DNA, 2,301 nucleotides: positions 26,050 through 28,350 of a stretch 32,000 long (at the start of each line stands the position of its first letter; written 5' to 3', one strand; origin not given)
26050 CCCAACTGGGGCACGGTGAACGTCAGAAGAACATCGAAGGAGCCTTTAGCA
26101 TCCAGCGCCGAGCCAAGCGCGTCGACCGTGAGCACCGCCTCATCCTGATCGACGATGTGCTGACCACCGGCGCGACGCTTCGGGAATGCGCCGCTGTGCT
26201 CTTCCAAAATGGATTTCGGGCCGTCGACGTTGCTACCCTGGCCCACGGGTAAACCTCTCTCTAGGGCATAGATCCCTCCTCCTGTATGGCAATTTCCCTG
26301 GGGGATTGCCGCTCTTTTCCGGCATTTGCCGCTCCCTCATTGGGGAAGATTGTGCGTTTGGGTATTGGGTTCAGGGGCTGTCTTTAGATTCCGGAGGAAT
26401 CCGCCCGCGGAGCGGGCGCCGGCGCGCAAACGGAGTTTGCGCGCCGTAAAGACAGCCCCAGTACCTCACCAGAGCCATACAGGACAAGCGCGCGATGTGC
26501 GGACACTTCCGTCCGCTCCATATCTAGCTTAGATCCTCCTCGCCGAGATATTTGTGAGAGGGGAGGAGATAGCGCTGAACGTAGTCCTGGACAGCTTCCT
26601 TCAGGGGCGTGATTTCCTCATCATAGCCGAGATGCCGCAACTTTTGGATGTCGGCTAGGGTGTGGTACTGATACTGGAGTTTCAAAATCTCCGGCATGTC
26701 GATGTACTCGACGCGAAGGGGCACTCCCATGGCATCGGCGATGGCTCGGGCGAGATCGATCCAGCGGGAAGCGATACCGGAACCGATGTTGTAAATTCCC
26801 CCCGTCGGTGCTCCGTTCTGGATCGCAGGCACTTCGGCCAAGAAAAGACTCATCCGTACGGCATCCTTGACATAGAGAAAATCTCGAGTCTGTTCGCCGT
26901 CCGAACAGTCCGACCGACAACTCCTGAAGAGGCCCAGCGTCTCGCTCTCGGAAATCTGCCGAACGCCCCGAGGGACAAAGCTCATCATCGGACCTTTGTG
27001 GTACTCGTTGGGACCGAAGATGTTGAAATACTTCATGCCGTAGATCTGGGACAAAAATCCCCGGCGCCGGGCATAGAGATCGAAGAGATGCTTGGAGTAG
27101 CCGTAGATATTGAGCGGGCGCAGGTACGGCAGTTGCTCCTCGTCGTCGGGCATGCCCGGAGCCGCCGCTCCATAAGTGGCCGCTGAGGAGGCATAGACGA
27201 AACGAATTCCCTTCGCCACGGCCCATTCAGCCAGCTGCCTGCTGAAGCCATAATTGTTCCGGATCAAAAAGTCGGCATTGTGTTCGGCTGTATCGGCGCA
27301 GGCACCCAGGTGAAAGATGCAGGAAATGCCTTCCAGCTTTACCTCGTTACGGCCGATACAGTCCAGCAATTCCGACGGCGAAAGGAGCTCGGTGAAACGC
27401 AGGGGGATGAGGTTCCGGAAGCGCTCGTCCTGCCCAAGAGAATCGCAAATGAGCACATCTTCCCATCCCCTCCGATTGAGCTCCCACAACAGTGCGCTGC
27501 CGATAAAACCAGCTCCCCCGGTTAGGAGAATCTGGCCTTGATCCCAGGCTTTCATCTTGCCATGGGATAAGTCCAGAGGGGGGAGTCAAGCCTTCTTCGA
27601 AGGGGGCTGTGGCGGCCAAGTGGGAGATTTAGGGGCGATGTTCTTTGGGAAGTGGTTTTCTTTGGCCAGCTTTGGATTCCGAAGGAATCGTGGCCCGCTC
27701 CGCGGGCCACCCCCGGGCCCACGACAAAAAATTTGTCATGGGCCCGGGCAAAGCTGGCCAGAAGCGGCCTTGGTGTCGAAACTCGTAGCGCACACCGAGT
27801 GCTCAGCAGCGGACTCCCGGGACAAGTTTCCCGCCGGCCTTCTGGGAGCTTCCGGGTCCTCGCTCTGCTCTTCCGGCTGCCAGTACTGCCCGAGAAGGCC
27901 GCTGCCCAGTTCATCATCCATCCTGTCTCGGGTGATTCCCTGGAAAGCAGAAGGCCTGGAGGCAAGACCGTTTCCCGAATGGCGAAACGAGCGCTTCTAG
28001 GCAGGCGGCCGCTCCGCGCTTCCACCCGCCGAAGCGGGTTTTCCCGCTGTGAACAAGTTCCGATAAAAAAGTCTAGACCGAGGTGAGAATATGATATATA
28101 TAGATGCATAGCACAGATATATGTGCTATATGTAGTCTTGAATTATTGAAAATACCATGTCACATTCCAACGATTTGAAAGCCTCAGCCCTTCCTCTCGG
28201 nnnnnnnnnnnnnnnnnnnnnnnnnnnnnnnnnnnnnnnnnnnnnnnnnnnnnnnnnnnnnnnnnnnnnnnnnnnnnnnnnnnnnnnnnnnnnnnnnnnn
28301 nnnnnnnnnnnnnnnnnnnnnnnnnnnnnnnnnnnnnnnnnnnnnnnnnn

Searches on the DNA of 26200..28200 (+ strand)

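Call 13: search_rna_families(source=window, start=26200, end=28200, threshold=evalue, max_evalue=10, show_alignments=3)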
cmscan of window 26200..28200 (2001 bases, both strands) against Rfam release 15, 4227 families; matches with E-value up to 10: 6.
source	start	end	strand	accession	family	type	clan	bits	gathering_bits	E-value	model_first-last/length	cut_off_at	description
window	27696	27766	+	RF03698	mir-2861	Gene; miRNA;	-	22.7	89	0.75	1-82/82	no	mir-2861 microRNA precursor family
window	28122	28164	-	RF00207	K10_TLS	Cis-reg;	-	22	43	0.21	1-48/48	no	K10 transport/localisation element (TLS)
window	27712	27748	-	RF04104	MIR918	Gene; miRNA;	-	18.2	268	2.7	115-151/265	no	MIR918 microRNA precursor family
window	27712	27748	+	RF04104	MIR918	Gene; miRNA;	-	16.1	268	7.7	115-151/265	no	MIR918 microRNA precursor family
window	27814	27855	-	RF03537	Flavi_TBFV_SL6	Cis-reg;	-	14.2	38.3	8.4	1-45/45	no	Tick-borne Flavivirus short stem-loop SL6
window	26384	26418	-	RF02922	RAGATH-32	Cis-reg;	-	13.3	41.8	7.2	36-74/78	no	RAGATH-32 RNA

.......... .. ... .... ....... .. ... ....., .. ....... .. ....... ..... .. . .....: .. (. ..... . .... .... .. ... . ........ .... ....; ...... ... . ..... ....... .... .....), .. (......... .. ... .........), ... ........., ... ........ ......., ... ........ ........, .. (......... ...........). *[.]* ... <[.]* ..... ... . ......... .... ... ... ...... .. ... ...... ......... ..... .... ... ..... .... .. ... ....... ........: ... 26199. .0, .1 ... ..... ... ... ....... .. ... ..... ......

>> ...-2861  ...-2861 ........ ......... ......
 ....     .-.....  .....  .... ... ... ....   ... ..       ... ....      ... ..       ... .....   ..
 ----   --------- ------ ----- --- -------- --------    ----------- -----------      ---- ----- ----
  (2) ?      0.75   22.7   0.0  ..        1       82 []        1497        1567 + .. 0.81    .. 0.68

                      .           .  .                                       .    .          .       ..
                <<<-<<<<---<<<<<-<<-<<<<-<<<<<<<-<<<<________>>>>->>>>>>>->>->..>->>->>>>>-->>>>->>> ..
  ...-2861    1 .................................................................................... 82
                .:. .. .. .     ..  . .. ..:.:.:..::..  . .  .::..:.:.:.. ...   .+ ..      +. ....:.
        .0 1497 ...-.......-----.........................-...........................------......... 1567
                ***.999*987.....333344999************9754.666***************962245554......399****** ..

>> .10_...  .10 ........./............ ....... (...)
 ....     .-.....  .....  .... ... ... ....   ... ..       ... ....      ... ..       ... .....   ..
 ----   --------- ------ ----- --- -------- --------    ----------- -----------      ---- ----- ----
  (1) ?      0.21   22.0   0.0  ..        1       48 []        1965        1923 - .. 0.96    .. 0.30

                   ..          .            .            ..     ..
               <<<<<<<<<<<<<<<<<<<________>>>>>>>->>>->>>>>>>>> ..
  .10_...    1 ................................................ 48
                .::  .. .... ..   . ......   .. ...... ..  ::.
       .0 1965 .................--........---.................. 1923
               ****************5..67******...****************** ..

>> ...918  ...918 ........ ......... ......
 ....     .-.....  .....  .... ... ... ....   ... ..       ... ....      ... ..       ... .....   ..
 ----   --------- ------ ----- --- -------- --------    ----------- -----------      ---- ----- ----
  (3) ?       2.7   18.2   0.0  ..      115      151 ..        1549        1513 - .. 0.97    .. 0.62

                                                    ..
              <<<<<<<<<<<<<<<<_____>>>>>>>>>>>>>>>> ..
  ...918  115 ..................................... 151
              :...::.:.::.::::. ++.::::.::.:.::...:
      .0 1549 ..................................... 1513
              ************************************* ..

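Call 77: search_dna_similar(query=window:27655-27768:+, collection=plasmids, mode=distant, max_evalue=0.001, max_rows=10)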
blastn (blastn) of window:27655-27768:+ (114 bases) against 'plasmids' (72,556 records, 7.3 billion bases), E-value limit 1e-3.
No match.

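Call 78: search_dna_similar(query=window:27655-27768:+, collection=phages, mode=distant, max_evalue=0.001, max_rows=10)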
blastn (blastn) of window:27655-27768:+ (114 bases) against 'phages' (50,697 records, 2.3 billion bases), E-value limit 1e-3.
No match.

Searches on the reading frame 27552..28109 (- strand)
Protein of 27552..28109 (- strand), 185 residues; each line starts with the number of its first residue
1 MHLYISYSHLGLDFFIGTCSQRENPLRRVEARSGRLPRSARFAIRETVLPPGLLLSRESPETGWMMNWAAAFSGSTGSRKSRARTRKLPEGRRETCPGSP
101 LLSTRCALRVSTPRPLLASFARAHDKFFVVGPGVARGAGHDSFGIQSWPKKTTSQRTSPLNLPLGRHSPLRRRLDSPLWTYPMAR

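Call 18: search_protein_families(library=pfam, proteins=[window:27552-28109:-])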
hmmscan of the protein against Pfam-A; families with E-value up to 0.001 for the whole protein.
window:27552-28109:- (185 aa): 0 families
